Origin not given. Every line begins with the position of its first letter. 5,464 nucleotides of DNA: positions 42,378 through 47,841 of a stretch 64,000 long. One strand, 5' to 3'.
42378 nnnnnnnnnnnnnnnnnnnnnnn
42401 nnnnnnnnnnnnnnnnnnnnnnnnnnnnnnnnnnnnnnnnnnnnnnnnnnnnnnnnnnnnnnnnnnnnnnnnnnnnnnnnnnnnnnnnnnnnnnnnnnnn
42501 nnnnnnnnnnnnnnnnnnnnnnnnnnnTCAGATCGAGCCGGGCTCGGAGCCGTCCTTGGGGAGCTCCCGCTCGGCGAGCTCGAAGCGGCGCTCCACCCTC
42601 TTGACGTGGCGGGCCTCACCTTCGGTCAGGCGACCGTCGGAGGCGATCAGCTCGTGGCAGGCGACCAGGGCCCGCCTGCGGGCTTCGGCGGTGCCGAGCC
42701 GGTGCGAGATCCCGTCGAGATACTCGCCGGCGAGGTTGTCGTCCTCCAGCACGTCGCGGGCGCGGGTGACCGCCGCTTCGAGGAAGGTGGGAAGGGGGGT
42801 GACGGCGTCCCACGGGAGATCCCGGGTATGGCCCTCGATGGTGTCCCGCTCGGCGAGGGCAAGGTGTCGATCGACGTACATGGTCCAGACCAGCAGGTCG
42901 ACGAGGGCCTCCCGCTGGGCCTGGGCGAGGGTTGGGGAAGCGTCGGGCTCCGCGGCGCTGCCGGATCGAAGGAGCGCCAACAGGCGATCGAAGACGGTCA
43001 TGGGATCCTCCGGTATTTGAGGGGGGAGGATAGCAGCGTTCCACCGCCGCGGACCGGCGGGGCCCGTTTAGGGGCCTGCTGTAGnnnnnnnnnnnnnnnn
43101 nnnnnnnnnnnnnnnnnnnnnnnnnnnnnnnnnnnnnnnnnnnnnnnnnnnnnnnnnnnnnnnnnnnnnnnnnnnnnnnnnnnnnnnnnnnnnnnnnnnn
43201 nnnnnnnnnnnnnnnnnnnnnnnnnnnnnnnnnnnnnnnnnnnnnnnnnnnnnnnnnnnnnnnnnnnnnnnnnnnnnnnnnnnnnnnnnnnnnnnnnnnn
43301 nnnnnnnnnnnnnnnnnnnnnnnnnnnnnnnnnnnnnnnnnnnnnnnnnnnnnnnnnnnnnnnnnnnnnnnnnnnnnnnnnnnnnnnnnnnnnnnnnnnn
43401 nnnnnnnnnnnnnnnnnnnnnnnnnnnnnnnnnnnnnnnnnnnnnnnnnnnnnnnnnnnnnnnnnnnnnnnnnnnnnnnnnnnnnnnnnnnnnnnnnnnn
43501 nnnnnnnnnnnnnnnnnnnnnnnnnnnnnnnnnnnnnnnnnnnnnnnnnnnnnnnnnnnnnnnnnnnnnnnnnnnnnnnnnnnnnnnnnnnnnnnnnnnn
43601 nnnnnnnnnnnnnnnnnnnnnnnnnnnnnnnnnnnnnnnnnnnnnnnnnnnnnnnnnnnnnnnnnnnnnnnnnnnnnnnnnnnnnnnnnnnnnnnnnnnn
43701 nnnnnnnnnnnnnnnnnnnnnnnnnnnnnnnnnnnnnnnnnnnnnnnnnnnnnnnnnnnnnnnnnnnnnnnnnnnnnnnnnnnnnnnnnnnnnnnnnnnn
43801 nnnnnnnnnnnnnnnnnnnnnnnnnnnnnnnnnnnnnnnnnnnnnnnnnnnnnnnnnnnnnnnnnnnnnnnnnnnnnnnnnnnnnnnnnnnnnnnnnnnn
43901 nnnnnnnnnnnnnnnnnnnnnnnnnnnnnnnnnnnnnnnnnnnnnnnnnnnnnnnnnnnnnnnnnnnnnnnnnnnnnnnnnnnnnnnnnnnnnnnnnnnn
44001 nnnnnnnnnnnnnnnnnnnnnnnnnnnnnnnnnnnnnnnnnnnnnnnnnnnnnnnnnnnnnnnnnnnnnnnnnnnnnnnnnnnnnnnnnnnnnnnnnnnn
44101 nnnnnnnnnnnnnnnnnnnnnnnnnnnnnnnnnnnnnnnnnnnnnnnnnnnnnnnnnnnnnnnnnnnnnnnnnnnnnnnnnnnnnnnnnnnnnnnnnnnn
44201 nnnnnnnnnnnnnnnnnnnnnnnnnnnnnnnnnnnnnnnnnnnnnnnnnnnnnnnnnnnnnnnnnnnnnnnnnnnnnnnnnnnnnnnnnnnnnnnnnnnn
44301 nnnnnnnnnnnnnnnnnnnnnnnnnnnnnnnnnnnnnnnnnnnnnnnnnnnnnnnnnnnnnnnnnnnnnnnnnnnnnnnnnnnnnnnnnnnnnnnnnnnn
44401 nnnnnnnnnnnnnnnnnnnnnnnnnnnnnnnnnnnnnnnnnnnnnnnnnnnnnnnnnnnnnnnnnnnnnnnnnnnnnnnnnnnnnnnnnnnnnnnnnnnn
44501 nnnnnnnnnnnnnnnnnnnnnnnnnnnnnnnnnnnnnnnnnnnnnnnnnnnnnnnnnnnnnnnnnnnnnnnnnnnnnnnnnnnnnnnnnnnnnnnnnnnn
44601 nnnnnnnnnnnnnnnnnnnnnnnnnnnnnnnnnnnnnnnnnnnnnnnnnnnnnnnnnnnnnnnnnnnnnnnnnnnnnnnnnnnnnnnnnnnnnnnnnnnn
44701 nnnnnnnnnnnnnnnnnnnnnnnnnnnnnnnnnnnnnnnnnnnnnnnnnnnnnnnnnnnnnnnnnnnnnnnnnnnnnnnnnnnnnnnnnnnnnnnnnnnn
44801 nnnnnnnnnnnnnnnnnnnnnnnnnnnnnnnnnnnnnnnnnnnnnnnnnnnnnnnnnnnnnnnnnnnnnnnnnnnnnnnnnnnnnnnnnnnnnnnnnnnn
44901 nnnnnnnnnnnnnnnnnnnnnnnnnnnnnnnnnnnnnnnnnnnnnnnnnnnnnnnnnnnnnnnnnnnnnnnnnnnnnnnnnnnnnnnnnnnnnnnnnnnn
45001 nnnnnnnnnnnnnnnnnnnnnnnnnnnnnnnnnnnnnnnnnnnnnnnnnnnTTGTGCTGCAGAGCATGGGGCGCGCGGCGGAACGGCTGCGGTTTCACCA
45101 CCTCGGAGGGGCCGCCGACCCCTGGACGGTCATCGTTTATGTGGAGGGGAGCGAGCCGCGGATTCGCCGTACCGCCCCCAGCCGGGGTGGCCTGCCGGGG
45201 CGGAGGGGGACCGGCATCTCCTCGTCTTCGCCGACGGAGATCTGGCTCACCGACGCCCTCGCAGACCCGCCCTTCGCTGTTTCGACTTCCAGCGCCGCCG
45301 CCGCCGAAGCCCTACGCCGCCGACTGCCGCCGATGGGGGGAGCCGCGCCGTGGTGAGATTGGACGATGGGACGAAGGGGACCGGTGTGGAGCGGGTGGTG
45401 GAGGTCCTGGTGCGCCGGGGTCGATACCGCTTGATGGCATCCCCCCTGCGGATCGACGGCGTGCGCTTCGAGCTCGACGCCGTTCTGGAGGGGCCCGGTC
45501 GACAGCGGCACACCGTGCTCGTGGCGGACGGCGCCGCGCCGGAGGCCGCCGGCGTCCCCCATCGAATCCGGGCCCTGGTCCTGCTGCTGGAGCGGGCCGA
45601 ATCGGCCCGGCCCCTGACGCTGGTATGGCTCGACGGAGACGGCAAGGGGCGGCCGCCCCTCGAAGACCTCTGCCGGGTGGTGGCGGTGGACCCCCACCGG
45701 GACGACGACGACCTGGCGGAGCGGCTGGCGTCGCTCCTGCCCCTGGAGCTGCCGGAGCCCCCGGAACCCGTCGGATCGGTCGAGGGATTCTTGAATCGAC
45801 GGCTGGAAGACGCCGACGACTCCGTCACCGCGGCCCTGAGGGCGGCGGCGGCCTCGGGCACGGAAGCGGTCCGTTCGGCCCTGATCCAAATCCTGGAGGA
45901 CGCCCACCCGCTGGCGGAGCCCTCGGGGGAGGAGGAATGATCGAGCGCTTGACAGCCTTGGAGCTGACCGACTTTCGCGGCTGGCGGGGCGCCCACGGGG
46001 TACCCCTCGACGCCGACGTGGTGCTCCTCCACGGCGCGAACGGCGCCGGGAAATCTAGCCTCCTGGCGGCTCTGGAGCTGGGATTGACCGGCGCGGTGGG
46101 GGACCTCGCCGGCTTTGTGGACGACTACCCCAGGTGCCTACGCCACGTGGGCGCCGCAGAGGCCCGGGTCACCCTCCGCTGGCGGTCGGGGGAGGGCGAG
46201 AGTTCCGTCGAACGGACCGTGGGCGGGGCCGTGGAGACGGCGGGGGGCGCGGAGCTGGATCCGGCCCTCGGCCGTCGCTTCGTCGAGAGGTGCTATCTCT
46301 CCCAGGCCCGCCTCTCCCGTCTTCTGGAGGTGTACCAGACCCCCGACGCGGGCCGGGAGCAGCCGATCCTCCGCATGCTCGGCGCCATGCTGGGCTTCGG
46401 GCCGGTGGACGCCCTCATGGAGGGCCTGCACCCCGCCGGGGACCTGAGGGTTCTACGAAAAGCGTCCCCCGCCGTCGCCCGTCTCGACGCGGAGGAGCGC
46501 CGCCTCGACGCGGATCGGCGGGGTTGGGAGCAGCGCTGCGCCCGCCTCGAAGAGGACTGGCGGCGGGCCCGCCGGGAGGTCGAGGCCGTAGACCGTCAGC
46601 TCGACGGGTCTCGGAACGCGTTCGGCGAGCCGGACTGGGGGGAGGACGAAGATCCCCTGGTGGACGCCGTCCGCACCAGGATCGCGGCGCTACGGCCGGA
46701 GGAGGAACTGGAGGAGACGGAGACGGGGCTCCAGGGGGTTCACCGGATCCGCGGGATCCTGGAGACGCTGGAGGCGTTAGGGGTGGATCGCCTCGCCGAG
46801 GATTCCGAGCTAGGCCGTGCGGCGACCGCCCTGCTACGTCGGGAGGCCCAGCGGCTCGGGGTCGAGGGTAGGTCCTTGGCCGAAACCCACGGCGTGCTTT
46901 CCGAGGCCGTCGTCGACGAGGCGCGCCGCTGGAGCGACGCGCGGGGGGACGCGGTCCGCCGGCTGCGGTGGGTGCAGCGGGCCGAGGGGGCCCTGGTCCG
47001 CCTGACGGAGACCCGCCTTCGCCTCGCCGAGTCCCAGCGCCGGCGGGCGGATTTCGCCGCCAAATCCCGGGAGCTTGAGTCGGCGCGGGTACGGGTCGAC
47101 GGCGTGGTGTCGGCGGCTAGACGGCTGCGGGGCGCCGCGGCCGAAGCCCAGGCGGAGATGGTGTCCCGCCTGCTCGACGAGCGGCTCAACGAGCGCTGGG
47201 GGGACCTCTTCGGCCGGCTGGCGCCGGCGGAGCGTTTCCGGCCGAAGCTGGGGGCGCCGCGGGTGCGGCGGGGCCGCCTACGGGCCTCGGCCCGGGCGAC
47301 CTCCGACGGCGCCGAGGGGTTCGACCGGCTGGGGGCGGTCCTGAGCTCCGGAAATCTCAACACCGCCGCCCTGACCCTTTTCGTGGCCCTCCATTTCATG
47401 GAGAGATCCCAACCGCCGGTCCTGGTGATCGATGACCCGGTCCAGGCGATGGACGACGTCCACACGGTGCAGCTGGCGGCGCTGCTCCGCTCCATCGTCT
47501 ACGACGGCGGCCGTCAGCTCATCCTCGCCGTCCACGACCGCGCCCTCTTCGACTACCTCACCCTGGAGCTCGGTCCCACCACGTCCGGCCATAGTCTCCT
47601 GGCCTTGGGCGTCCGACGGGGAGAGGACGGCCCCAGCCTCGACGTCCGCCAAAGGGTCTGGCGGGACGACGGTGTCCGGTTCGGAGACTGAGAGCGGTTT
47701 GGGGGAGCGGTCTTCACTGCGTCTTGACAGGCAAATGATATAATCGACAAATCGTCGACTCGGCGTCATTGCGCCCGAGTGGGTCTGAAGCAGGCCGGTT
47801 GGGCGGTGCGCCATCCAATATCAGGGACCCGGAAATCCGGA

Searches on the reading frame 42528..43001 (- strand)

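Call 8: search_protein_families(library=ncbifam, proteins=[window:42528-43001:-], max_evalue=0.01)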
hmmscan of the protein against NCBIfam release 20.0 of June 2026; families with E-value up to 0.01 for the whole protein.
window:42528-43001:- (157 aa): 0 families

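Call 9: search_protein_families(library=pfam, proteins=[window:42528-43001:-], max_evalue=0.01)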
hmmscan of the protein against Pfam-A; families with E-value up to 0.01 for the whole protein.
window:42528-43001:- (157 aa): 1 family
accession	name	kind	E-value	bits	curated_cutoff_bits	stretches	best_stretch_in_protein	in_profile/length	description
PF05099.18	TerB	-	0.00033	21.3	24.4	1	31-147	2-113/118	Tellurite resistance protein TerB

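Call 104: search_protein_families(library=padloc, proteins=[window:42528-43001:-], max_evalue=0.001)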
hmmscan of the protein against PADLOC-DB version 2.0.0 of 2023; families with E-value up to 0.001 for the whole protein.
window:42528-43001:- (157 aa): 0 families

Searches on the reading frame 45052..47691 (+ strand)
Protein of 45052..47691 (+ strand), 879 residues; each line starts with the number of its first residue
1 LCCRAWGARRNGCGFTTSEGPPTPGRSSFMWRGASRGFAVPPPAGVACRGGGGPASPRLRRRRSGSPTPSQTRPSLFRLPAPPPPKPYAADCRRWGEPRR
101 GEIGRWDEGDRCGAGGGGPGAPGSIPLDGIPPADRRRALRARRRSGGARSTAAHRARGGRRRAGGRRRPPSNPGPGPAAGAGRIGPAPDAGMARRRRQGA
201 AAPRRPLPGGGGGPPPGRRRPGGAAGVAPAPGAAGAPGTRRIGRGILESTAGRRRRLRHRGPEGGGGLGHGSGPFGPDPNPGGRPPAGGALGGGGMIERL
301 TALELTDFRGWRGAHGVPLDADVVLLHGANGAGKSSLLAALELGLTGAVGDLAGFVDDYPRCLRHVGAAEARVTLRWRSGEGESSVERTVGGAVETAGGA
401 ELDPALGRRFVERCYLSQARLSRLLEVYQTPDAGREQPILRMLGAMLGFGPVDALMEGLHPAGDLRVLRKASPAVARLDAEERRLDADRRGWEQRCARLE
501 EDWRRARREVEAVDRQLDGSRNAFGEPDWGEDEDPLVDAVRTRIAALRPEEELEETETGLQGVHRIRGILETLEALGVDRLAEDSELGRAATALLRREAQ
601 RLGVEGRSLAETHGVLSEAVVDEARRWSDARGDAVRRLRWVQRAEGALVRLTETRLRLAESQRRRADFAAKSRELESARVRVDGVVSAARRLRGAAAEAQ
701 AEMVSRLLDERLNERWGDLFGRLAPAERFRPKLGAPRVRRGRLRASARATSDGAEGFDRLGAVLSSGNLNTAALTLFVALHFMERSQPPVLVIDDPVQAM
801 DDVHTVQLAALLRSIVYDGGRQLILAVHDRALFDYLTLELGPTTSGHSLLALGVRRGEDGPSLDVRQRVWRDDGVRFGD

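Call 8: search_protein_families(library=ncbifam, proteins=[window:45052-47691:+], max_evalue=0.01)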
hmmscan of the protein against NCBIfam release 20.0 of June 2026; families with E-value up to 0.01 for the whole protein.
window:45052-47691:+ (879 aa): 25 families
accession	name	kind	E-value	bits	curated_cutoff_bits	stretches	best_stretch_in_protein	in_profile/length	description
TIGR00611.2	recf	equivalog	4.5e-08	32.6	172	1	301-347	2-47/339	DNA replication/repair protein RecF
NF053563.1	Rkd4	equivalog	9.9e-08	30.6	860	1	299-348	2-50/747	arcadin-4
NF010068.0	PRK13548.1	equivalog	3.7e-07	29.5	261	1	763-831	137-204/261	heme ABC transporter ATP-binding protein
TIGR01166.1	cbiO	subfamily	1.2e-06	28.2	211.8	1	759-832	123-189/190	cobalt ABC transporter, ATP-binding protein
NF002572.0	PRK02224.1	equivalog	2.4e-06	26.2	1087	1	299-391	2-88/888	DNA double-strand break repair ATPase Rad50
NF045487.1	ASRP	equivalog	2.9e-06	26.2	300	0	317-701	10-376/593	archaea-specific SMC-related protein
NF040873.1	AztA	equivalog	1e-05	25.2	220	0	787-832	137-181/191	zinc ABC transporter ATP-binding protein AztA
NF041035.1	Rad50_Halo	equivalog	1.6e-05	23.5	1000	1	299-390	2-87/883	DNA double-strand break repair ATPase Rad50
TIGR02673.1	FtsE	equivalog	2.7e-05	24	264.85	1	786-834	154-201/214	cell division ATP-binding protein FtsE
NF010061.0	PRK13538.1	equivalog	0.00014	21.4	195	0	778-830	142-193/211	cytochrome c biogenesis heme-transporting ATPase CcmA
TIGR03185.1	DNA_S_dndD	equivalog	0.00015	20.4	245.85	1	302-371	5-79/650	DNA sulfur modification protein DndD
NF053840.1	MnTportMntADein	equivalog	0.00016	21.3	400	0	782-829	146-192/240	manganese ABC transporter ATP-binding protein MntA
NF007082.0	PRK09536.1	equivalog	0.00033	19.9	537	0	787-831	157-200/402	corrinoid ABC transporter ATPase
NF003034.1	PRK03918.1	equivalog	0.00035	18.7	700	1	300-346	3-48/878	DNA double-strand break repair ATPase Rad50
NF000355.4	ribo_prot_ABC_F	equivalog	0.0015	17.5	380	0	322-341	340-359/499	ribosomal protection-like ABC-F family protein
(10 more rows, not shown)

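Call 9: search_protein_families(library=pfam, proteins=[window:45052-47691:+], max_evalue=0.01)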
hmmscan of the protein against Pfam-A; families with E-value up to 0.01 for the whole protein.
window:45052-47691:+ (879 aa): 6 families
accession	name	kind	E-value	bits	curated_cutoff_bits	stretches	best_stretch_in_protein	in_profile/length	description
PF02463.25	SMC_N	-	7.4e-09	35.8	40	2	300-342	2-45/220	RecF/RecN/SMC N terminal domain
PF13476.12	AAA_23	-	2.2e-08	35.4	27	1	303-384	2-86/201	AAA domain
PF13555.12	AAA_29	-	8.2e-05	22.7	27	1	300-346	1-47/61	P-loop containing region of AAA domain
PF13166.12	AAA_13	-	0.00093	18.4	36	0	763-839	499-580/713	AAA domain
PF13304.12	AAA_21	-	0.00094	19.8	27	0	326-344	4-22/304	AAA domain, putative AbiEii toxin, Type IV TA system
PF13175.12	AAA_15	-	0.0073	16.4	32.1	1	301-343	4-45/374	AAA ATPase domain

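Call 104: search_protein_families(library=padloc, proteins=[window:45052-47691:+], max_evalue=0.001)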
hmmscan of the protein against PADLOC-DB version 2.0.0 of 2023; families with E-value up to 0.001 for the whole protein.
window:45052-47691:+ (879 aa): 29 families (the best 25 are shown)
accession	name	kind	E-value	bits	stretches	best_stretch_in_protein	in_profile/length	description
PDLC03859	LmuB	-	1.3e-20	72.1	2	493-835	373-591/611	-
PDLC03865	LmuB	-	2.5e-17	60.4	1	763-837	904-982/1007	-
PDLC04135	mad3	-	1.2e-16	59.3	1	299-835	1-329/374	mads_3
PDLC03861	LmuB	-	1.4e-11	41.1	1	297-386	207-297/1213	-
PDLC03868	LmuB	-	1.2e-09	35.1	2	300-351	6-58/1035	-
PDLC02756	PbeC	-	4.2e-07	27.4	1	300-347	3-57/643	PbeC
PDLC04892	PDC-S06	-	1.9e-06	24.5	1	760-835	610-680/843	-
PDLC00278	PtuA1|PtuA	-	5.5e-06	23.9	1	299-354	2-56/436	AAA ATPase domain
PDLC02668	DndD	-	8.1e-06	23.1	1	300-349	3-58/659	DndD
PDLC00271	PtuA1|PtuA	-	1.6e-05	22.6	1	300-349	3-51/421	AAA ATPase domain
PDLC04175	HEC-01A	-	3e-05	21.3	0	298-343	4-47/363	-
PDLC02667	DndD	-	3.4e-05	20.8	1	300-347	3-58/657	DndD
PDLC02663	DndD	-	8.5e-05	19.5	1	300-348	3-60/675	DndD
PDLC02360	PrrC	-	9.7e-05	19.6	1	791-842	174-227/372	PrrC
PDLC02747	PbeC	-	9.7e-05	19.4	0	299-349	2-54/632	PbeC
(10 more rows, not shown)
